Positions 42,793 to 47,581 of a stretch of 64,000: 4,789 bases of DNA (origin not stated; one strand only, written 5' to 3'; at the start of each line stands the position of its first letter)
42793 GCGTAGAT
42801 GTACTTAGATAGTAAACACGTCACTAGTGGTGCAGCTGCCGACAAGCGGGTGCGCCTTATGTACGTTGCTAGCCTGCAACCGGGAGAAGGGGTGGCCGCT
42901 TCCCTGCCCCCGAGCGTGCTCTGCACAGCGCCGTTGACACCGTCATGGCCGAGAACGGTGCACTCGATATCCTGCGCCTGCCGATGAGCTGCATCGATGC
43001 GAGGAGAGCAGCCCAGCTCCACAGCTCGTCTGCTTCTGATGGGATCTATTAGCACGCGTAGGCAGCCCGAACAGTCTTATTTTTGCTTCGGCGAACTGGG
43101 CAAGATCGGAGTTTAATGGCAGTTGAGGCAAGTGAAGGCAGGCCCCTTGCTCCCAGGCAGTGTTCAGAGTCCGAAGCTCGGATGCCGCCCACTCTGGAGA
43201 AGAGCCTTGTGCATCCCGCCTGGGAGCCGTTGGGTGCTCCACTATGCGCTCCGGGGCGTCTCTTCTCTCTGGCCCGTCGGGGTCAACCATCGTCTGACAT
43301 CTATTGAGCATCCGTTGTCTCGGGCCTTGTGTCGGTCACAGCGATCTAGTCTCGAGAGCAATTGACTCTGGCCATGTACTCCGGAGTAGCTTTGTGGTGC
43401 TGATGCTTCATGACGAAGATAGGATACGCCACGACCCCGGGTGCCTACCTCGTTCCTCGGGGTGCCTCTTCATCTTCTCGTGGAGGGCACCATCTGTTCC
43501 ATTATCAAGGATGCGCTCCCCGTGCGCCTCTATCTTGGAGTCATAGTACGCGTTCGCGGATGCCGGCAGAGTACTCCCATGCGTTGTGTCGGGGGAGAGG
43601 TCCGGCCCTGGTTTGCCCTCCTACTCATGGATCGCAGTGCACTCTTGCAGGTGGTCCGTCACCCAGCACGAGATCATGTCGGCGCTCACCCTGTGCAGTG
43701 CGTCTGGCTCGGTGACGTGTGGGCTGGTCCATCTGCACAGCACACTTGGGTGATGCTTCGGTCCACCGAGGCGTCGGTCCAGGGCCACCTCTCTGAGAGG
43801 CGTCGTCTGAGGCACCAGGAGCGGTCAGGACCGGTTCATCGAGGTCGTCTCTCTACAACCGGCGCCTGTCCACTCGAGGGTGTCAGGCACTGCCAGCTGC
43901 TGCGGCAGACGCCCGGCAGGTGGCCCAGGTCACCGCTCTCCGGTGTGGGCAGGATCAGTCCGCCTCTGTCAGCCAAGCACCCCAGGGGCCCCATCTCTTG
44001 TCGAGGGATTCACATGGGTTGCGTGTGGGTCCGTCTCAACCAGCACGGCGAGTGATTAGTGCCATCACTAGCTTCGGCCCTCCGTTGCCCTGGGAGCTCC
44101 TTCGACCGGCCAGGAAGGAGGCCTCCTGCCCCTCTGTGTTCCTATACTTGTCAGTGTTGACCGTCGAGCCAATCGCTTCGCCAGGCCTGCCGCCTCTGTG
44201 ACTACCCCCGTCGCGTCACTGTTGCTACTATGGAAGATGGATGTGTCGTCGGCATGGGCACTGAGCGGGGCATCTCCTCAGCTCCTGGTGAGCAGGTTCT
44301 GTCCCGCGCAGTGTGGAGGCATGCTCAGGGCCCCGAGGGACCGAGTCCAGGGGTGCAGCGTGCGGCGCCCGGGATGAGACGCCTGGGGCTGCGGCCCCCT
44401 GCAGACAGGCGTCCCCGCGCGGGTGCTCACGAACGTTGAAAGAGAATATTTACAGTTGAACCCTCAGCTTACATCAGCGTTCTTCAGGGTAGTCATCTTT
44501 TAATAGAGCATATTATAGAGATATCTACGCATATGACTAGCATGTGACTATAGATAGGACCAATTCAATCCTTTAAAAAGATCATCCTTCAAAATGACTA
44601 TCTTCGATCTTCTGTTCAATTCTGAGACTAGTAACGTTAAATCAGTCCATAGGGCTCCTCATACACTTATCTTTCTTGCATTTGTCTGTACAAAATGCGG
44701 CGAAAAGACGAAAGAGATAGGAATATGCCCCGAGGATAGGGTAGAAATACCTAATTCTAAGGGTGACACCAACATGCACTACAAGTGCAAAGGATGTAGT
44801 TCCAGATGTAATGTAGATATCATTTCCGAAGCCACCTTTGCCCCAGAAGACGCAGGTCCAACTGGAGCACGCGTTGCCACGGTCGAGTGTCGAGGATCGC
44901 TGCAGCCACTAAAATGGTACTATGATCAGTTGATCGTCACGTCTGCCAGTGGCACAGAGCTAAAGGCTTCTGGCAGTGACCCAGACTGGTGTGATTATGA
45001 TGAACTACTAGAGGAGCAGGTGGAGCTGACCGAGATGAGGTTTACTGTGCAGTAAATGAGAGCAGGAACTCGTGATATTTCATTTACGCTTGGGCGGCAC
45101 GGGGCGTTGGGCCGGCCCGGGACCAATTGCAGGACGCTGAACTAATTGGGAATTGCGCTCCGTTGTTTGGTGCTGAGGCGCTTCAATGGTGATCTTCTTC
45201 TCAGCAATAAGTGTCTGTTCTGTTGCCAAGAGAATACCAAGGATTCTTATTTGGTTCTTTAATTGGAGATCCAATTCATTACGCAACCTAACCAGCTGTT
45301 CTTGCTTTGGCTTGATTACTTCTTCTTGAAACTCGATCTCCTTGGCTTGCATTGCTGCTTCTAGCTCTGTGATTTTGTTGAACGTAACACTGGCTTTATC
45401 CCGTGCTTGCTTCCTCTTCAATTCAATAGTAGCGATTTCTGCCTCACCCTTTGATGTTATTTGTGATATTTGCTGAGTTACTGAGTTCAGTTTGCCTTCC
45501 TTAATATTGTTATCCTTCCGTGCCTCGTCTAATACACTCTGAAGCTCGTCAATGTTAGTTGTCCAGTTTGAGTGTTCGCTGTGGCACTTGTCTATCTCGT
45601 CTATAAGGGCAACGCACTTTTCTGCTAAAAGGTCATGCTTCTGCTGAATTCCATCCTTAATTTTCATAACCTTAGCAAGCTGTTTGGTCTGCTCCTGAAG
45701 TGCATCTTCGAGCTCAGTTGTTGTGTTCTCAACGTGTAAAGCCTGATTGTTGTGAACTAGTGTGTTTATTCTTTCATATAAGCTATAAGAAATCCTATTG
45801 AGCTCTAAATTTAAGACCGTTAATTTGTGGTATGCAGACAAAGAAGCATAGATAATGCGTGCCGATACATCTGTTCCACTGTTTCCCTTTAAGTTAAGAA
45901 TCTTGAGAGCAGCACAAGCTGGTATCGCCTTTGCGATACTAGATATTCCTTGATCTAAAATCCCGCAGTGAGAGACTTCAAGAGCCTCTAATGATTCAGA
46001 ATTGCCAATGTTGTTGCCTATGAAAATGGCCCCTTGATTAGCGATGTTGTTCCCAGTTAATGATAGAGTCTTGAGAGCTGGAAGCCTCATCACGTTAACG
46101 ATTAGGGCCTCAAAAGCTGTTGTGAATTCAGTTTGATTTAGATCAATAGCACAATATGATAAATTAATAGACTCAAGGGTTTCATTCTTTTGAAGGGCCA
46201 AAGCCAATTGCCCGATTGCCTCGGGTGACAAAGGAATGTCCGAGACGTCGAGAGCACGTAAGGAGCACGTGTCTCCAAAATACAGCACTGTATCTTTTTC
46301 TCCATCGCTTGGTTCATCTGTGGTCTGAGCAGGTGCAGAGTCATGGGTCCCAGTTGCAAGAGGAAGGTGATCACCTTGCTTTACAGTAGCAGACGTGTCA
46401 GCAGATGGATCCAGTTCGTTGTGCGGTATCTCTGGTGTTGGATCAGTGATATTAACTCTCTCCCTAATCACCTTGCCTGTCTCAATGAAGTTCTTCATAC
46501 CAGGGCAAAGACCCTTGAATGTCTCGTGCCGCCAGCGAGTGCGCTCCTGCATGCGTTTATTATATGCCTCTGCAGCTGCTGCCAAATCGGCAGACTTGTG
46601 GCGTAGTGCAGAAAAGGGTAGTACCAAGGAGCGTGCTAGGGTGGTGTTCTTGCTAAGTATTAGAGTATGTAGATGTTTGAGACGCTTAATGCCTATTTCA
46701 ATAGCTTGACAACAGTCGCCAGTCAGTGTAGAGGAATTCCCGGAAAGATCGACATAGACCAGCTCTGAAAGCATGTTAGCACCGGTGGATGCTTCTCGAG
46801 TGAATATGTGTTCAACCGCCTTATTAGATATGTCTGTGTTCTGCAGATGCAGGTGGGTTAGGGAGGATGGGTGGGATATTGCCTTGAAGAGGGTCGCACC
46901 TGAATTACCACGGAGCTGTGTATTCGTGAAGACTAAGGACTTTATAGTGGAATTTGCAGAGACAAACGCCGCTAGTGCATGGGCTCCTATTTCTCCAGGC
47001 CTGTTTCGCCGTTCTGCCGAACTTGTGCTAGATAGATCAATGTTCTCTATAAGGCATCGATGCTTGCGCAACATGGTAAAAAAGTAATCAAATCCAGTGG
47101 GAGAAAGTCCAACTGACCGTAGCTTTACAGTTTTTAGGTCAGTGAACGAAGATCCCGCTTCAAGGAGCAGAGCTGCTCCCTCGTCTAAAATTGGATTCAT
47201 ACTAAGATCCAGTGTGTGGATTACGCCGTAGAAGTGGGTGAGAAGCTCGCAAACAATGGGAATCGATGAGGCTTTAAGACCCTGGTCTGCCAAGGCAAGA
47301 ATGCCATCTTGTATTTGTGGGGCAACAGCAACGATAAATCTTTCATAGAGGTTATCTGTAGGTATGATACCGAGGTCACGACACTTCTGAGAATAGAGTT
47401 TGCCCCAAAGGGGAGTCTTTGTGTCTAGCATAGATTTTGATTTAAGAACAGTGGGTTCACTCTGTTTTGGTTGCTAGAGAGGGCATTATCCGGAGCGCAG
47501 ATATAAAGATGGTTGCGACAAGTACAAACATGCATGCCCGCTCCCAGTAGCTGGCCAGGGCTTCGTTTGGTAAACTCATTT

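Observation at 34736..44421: Near-identical 1.25-kb GC-rich inverted repeats bracket a cassette holding a VSP gene and a decayed NEK gene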

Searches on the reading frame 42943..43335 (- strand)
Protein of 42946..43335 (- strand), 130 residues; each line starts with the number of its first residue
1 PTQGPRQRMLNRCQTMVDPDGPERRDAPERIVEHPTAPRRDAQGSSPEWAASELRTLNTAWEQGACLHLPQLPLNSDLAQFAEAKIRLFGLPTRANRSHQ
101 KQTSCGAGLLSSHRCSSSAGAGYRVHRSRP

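Call 53: search_protein_families(library=pfam, max_evalue=1, proteins=[window:42946-43335:-])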
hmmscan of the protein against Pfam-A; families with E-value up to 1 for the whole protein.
window:42946-43335:- (130 aa): 0 families

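Call 67: search_protein_families(library=pfam, max_evalue=0.001, proteins=[L007:14184-14693:-])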
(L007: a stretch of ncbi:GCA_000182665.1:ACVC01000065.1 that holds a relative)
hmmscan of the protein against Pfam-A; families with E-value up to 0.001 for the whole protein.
L007:14184-14693:- (170 aa): 0 families

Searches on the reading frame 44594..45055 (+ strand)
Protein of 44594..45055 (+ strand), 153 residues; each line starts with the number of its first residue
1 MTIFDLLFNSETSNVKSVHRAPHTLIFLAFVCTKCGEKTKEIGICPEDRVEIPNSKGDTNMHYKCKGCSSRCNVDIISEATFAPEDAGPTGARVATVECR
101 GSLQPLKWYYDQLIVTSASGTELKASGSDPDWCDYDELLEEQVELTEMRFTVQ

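Call 9: find_encoding_contigs(protein=window:44594-45055:+, flank=10000, max_places=10)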
Protein window:44594-45055:+ (153 aa): 23 contigs read that carry it; 6 places shown.
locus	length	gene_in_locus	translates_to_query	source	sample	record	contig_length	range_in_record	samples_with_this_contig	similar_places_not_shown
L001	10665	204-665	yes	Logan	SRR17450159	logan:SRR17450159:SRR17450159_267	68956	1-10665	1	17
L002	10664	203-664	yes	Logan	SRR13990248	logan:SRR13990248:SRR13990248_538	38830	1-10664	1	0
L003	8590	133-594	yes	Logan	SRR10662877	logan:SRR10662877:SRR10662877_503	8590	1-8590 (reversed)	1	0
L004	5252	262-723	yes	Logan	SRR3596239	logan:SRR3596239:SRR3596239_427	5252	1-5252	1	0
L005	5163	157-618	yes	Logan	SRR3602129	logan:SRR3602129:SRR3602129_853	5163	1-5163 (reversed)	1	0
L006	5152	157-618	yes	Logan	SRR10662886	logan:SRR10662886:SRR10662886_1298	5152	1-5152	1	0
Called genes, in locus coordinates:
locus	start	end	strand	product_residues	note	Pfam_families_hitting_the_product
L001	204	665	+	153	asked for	PF05907:CXXC_Zn-b_euk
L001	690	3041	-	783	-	PF13516:LRR_6 (faint), PF27087:LRR_TMOD-LMOD (faint)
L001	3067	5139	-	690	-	-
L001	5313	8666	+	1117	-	PF00069:Pkinase, PF07714:PK_Tyr_Ser-Thr, PF24521:Ank_KRIT1 (faint), PF12796:Ank_2 (weak), PF00023:Ank (faint), PF12796:Ank_2, PF13857:Ank_5 (weak), PF12796:Ank_2, +2 more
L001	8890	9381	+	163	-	-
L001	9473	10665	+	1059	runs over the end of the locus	PF03914:CBF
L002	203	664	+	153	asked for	PF05907:CXXC_Zn-b_euk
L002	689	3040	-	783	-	PF13516:LRR_6 (faint), PF27087:LRR_TMOD-LMOD (faint)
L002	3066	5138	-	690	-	-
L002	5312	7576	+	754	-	PF00069:Pkinase, PF07714:PK_Tyr_Ser-Thr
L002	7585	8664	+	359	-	-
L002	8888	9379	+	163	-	-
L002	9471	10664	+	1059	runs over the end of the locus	PF03914:CBF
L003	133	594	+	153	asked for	PF05907:CXXC_Zn-b_euk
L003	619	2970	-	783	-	PF13516:LRR_6 (faint), PF27087:LRR_TMOD-LMOD (faint)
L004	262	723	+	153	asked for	PF05907:CXXC_Zn-b_euk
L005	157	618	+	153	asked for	PF05907:CXXC_Zn-b_euk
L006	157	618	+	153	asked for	PF05907:CXXC_Zn-b_euk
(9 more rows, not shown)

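Call 67: search_protein_families(library=pfam, max_evalue=0.001, proteins=[window:44594-45055:+])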
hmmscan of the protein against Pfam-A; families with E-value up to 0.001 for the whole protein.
window:44594-45055:+ (153 aa): 1 family
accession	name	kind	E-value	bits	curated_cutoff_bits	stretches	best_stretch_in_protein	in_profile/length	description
PF05907.18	CXXC_Zn-b_euk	-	1.2e-28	100.4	22.9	1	6-152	2-154/155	CXXC motif containing zinc binding protein, eukaryotic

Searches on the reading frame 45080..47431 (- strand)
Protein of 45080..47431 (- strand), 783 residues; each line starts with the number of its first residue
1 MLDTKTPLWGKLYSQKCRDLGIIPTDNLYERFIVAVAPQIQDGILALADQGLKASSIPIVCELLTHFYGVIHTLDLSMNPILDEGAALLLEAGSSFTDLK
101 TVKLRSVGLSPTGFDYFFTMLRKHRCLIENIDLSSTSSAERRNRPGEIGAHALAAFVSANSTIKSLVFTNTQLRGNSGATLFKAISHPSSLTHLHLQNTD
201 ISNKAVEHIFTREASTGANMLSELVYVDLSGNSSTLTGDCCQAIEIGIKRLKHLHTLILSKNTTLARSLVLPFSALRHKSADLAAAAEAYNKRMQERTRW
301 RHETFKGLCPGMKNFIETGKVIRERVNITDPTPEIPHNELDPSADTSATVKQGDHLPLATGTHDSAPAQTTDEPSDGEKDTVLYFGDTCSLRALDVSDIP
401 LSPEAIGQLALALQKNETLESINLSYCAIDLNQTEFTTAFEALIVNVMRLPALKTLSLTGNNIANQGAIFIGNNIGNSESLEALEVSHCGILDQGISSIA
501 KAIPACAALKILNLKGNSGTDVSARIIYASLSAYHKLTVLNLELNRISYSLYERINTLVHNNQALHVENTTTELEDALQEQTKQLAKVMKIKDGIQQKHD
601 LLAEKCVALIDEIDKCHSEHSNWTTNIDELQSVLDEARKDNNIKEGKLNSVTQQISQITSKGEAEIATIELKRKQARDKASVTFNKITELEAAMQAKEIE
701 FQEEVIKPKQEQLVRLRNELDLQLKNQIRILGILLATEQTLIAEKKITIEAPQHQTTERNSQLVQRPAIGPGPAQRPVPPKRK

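Call 31: find_encoding_contigs(protein=window:45080-47431:-, flank=10000, max_places=10)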
Protein window:45080-47431:- (783 aa): 23 contigs read that carry it; 7 places shown.
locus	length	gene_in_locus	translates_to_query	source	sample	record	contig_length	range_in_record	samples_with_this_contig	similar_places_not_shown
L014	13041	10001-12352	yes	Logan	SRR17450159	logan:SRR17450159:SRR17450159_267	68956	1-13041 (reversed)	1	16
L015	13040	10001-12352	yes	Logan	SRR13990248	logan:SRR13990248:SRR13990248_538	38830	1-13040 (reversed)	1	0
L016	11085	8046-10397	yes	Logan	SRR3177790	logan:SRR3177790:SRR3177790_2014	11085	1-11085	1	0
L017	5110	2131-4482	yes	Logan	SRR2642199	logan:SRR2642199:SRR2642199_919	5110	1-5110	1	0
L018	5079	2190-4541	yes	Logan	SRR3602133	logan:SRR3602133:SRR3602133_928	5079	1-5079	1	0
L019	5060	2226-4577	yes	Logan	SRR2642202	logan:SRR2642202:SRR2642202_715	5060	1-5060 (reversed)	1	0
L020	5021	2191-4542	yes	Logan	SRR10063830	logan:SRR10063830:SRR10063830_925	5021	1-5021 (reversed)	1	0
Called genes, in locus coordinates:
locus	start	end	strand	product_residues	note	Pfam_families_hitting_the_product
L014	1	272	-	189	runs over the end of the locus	PF05773:RWD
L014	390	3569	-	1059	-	PF03914:CBF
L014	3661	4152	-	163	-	-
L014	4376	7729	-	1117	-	PF00069:Pkinase, PF07714:PK_Tyr_Ser-Thr, PF24521:Ank_KRIT1 (faint), PF12796:Ank_2 (weak), PF00023:Ank (faint), PF12796:Ank_2, PF13857:Ank_5 (weak), PF12796:Ank_2, +2 more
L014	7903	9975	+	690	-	-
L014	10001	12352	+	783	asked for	PF13516:LRR_6 (faint), PF27087:LRR_TMOD-LMOD (faint)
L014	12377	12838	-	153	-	PF05907:CXXC_Zn-b_euk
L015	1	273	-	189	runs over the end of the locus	PF05773:RWD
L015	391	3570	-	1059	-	PF03914:CBF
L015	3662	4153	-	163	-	-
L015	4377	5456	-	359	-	-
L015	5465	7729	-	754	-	PF00069:Pkinase, PF07714:PK_Tyr_Ser-Thr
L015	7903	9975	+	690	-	-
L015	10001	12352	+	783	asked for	PF13516:LRR_6 (faint), PF27087:LRR_TMOD-LMOD (faint)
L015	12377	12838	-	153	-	PF05907:CXXC_Zn-b_euk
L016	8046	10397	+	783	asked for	PF13516:LRR_6 (faint), PF27087:LRR_TMOD-LMOD (faint)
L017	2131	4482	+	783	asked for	PF13516:LRR_6 (faint), PF27087:LRR_TMOD-LMOD (faint)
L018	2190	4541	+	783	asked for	PF13516:LRR_6 (faint), PF27087:LRR_TMOD-LMOD (faint)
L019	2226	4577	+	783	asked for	PF13516:LRR_6 (faint), PF27087:LRR_TMOD-LMOD (faint)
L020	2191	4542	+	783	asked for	PF13516:LRR_6 (faint), PF27087:LRR_TMOD-LMOD (faint)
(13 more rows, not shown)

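Call 67: search_protein_families(library=pfam, max_evalue=0.001, proteins=[L007:14184-14693:-])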
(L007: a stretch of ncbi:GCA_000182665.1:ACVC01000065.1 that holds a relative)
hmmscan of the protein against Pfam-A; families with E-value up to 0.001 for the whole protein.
L007:14184-14693:- (170 aa): 0 families
